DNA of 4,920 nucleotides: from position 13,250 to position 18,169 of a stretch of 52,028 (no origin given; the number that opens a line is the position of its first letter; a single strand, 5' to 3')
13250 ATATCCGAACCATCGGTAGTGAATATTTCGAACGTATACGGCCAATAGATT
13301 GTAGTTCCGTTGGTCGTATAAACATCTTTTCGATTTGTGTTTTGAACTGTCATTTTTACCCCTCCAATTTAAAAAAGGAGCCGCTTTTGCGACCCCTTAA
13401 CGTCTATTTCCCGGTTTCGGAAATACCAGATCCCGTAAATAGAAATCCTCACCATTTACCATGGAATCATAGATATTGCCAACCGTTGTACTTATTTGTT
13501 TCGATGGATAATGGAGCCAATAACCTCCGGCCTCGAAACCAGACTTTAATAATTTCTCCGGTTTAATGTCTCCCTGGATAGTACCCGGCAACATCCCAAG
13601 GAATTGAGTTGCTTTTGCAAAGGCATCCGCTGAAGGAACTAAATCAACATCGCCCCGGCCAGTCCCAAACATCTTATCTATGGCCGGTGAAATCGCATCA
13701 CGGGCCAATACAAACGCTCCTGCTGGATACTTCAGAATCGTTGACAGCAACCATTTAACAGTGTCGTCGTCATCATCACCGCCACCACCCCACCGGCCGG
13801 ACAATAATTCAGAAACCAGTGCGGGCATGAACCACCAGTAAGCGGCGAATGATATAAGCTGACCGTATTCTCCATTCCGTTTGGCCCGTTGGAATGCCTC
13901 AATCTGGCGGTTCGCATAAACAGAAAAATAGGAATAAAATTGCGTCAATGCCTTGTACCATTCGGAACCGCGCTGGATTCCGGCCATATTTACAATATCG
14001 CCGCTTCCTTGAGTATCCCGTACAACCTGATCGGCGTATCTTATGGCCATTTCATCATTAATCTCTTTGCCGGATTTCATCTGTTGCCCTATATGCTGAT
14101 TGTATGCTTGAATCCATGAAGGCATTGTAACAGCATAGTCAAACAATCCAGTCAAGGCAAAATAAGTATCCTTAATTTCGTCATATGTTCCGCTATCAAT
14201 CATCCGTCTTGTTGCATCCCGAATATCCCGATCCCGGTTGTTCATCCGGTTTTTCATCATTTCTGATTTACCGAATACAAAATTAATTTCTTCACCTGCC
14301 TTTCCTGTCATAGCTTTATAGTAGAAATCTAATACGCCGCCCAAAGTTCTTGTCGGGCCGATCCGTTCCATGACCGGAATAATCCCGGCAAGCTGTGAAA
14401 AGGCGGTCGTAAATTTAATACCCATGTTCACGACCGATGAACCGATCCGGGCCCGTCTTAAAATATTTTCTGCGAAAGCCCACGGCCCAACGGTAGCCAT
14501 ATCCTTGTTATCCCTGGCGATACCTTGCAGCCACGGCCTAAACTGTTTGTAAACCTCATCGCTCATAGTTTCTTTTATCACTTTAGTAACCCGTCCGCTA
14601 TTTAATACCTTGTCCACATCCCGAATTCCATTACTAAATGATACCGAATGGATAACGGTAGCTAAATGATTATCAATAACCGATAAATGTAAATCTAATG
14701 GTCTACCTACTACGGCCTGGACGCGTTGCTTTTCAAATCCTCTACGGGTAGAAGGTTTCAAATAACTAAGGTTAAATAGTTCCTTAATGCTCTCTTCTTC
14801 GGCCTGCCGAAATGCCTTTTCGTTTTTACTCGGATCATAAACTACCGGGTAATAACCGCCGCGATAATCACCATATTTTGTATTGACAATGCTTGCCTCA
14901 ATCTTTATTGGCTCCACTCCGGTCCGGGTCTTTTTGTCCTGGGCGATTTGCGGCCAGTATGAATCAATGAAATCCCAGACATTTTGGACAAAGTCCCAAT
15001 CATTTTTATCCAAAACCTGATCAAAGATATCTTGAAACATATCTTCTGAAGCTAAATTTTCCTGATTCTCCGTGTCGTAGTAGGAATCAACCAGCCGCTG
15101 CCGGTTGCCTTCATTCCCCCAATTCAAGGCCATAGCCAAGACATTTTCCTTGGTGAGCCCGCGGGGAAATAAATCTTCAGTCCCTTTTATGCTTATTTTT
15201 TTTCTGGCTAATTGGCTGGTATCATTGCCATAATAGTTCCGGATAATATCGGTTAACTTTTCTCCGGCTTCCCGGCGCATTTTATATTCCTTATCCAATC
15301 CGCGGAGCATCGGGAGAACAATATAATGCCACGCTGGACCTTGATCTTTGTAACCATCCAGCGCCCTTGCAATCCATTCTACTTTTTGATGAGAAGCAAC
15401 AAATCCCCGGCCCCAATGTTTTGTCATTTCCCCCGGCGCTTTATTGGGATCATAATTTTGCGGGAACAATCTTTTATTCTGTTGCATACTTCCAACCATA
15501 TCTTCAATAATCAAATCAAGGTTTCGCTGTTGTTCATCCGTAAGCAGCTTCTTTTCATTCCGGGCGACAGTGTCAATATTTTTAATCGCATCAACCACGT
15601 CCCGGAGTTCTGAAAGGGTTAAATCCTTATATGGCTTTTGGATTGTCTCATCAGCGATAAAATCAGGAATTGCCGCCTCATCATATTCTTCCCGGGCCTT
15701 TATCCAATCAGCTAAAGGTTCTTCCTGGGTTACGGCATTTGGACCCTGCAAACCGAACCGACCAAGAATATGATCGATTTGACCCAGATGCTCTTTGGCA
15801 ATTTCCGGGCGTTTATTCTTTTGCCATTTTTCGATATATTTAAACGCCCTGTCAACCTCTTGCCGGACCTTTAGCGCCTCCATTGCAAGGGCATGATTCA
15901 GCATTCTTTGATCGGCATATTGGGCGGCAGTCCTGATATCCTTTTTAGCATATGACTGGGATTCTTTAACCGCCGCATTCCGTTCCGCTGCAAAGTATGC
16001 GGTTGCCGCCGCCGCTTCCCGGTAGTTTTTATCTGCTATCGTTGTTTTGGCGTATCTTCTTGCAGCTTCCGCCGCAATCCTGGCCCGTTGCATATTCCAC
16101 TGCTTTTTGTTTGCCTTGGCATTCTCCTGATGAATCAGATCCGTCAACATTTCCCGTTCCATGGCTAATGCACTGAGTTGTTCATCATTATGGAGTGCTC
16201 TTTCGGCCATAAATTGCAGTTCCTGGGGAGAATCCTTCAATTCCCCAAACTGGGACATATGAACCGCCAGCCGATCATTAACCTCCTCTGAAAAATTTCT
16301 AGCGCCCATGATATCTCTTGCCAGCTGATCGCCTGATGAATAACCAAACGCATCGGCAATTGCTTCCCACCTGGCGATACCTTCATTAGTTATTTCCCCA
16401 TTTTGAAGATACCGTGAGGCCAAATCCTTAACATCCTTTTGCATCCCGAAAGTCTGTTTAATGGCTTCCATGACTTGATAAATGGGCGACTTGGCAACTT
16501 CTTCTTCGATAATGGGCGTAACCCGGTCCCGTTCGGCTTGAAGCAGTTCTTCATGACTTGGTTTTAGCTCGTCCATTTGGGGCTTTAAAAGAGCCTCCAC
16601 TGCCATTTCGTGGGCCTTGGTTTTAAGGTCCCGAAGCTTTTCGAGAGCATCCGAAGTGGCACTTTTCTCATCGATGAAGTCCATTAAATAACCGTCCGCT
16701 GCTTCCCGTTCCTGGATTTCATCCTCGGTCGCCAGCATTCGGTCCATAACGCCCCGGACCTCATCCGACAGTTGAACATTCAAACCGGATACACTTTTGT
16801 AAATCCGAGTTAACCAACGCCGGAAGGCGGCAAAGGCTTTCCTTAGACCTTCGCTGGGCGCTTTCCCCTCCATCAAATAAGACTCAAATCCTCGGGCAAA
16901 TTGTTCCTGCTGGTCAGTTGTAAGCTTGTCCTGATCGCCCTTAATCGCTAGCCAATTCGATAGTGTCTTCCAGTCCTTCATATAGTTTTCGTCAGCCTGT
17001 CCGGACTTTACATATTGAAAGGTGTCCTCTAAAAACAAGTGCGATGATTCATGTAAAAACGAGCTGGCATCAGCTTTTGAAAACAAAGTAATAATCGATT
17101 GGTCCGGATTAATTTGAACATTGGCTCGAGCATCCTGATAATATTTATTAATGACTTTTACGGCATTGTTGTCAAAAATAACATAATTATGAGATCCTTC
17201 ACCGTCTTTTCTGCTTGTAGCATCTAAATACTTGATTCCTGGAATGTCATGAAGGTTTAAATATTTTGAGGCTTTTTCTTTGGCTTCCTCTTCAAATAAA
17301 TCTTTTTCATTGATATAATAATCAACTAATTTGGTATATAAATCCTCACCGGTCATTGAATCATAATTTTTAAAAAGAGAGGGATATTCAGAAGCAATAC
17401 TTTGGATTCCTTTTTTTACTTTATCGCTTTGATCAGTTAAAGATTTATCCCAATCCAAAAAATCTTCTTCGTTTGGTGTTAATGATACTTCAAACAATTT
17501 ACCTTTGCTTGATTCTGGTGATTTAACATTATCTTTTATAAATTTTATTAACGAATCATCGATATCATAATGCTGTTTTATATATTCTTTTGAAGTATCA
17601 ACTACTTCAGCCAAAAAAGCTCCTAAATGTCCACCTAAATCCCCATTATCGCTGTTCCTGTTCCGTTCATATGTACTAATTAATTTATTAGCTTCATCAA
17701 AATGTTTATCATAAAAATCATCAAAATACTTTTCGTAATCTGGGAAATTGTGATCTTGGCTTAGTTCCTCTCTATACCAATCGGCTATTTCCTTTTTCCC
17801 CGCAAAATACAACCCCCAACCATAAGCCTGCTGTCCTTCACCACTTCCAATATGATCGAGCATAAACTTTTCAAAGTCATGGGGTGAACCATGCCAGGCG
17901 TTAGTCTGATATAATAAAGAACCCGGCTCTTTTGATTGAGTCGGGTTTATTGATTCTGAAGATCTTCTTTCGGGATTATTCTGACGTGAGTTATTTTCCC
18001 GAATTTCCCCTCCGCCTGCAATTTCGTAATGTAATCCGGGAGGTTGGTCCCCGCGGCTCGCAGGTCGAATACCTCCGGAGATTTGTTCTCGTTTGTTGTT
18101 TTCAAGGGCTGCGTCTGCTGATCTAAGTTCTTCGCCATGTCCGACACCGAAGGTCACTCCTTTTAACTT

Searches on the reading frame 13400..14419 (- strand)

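Call 23: search_protein_families(library=pfam, proteins=[window:13400-14419:-], max_evalue=1)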
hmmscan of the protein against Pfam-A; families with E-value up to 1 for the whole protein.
window:13400-14419:- (340 aa): 1 family
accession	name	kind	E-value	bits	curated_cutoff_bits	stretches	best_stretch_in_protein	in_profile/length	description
PF17373.7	DUF5395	-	0.19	12.7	25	1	72-109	37-71/81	Family of unknown function (DUF5395)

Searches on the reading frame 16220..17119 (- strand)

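Call 23: search_protein_families(library=pfam, proteins=[window:16220-17119:-], max_evalue=1)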
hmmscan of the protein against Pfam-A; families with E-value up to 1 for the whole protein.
window:16220-17119:- (300 aa): 3 families
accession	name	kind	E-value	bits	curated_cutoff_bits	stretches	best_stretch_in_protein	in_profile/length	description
PF24094.1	DEATH_SH3BP4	-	0.01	16.2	27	1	230-265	27-62/107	SH3BP4, DEATH domain-like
PF25618.1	PhiKZ_gp91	-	0.053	13.8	27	1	13-56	69-112/168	Bacteriophage PhiKZ vertex-binding protein gp91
PF05205.17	COMPASS-Shg1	-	0.13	13.5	24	1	163-237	21-86/102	COMPASS (Complex proteins associated with Set1p) component shg1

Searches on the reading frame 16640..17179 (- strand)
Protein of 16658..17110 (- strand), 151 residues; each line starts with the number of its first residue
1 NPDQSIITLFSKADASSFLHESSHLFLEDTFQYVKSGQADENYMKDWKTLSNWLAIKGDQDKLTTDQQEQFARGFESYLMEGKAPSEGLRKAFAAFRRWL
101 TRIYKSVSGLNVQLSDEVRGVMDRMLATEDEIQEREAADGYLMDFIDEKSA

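Call 74: search_protein_families(library=pfam, proteins=[window:16658-17110:-], max_evalue=10)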
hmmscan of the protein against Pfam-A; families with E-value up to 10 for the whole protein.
window:16658-17110:- (151 aa): 2 families
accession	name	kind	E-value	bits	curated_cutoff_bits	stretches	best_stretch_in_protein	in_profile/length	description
PF25618.1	PhiKZ_gp91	-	0.033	14.5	27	1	10-54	69-113/168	Bacteriophage PhiKZ vertex-binding protein gp91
PF11951.13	Fungal_trans_2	-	0.099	11.9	21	1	13-135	204-305/384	Fungal specific transcription factor domain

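Call 83: predict_structure(alignment_id=A2)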
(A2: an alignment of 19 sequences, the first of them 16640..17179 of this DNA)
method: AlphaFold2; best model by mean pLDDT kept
length: 180 residues; sequences in the alignment: 19
mean_pLDDT: 78.0   pTM: 0.67
mean pLDDT of the five models: 78.0, 75.7, 74.9, 74.4, 71.2
residues with pLDDT >= 90: 63; 70-90: 51; 50-70: 62; < 50: 4
segments of 3 or more residues with pLDDT < 50: 1-3
pLDDT, mean of each block of 10 residues (from residue 1): 51 70 88 83 92 95 93 97 96 94 87 89 79 65 62 54 54 56
secondary structure, 60 per line:
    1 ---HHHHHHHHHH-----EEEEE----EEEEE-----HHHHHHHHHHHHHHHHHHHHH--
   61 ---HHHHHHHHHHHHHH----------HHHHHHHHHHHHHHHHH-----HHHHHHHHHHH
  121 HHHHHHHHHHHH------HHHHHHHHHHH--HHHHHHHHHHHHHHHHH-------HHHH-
elements in order: H4-13 E19-23 E28-32 H38-58 H64-77 H88-104 H110-132 H139-149 H152-168 H176-179

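Call 85: fold_search(model_id=the predicted structure, library=pdb)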
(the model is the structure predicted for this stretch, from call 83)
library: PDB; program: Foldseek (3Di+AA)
matches with E <= 10: 214; with E <= 0.001: 0
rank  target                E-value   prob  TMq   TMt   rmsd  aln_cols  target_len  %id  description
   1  1t6s_A                6.7e-01  0.13  0.14  0.15  16.8       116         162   11  Crystal structure of a conserved hypothetical protein from Chlorobium tepidum (released 2004-12-07)
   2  1vbh                  1.3e+00  0.06  0.19  0.07  12.9       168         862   15  Pyruvate Phosphate Dikinase with bound Mg-PEP from Maize (released 2005-03-08)
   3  7mwq_B                1.6e+00  0.10  0.24  0.22  15.3       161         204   16  Structure of De Novo designed beta sheet heterodimer LHD29A53/B53 (released 2022-01-19)
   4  7t10_R                1.6e+00  0.08  0.21  0.15  18.2       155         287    8  CryoEM structure of somatostatin receptor 2 in complex with somatostatin-14 and Gi3 (released 2022-03-09)
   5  4ng2_E                1.6e+00  0.06  0.15  0.22  12.8       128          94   15  Crystal structure of LasR LBD-QslA complex from Pseudomonas aeruginosa (released 2013-12-18)
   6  7ung_YB               1.9e+00  0.04  0.13  0.11  14.9        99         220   13  48-nm repeat of the human respiratory doublet microtubule (released 2022-10-05)
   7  9jzi                  1.9e+00  0.03  0.16  0.10  14.8       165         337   16  Tetrameric complex (3D class 1) of the Borna disease virus 1 nucleoprotein (released 2026-03-11)
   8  1y10_C                2.0e+00  0.06  0.19  0.12  14.3       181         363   12  Mycobacterial adenylyl cyclase Rv1264, holoenzyme, inhibited state (released 2005-05-24)
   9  6u42_4J               2.0e+00  0.05  0.19  0.17  18.2       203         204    8  Natively decorated ciliary doublet microtubule (released 2019-11-13)
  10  3bpv                  2.1e+00  0.14  0.19  0.23  12.4        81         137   10  Crystal Structure of MarR (released 2008-05-20)
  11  6t7j_B                2.1e+00  0.07  0.18  0.07  12.7       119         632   19  As-isolated Ni-free crystal structure of carbon monoxide dehydrogenase from Thermococcus sp. AM4 produced without CooC (released 2020-11-18)
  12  1zs3_A                2.1e+00  0.05  0.18  0.18  15.5       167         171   14  The crystal structure of the Lactococcus lactis MG1363 DpsB protein (released 2005-08-30)
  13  4cul_A                2.2e+00  0.04  0.12  0.06  14.2        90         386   13  Structure of bovine endothelial nitric oxide synthase heme domain in complex with 6-acetyl-2-amino-7,7-dimethyl-7,8-di (released 2014-05-28)
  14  5trd_B                2.4e+00  0.08  0.13  0.12   9.2        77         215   16  Structure of RbkR (Riboflavin Kinase) from Thermoplasma acidophilum determined in complex with CTP and its cognate DNA (released 2016-11-23)
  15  5jvl_A                2.4e+00  0.06  0.19  0.07  12.9       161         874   13  C4-type pyruvate phospate dikinase: nucleotide binding domain with bound ATP analogue (released 2017-04-05)
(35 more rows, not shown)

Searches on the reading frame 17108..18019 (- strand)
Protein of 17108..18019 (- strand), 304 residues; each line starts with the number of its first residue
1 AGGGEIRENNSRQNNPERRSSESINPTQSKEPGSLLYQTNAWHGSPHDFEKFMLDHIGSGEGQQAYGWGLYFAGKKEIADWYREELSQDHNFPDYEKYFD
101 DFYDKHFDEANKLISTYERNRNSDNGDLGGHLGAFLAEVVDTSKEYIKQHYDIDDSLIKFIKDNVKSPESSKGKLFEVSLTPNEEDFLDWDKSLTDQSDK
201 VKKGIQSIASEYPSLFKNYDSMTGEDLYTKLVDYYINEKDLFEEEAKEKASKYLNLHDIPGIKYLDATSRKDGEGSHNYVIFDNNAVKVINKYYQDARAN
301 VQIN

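Call 23: search_protein_families(library=pfam, proteins=[window:17120-18019:-], max_evalue=1)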
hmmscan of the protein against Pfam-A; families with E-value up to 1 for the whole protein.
window:17120-18019:- (300 aa): 1 family
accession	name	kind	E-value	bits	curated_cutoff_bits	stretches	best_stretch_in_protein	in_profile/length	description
PF18760.7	ART-PolyVal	-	0.00044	21.5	31.2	1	42-84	10-46/140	ADP-Ribosyltransferase in polyvalent proteins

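Call 48: search_solved_structures(query=window:17108-18019:-, max_evalue=1, show_alignments=2)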
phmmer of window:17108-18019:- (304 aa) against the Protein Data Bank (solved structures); distinct sequences matched with E-value up to 1: 0.
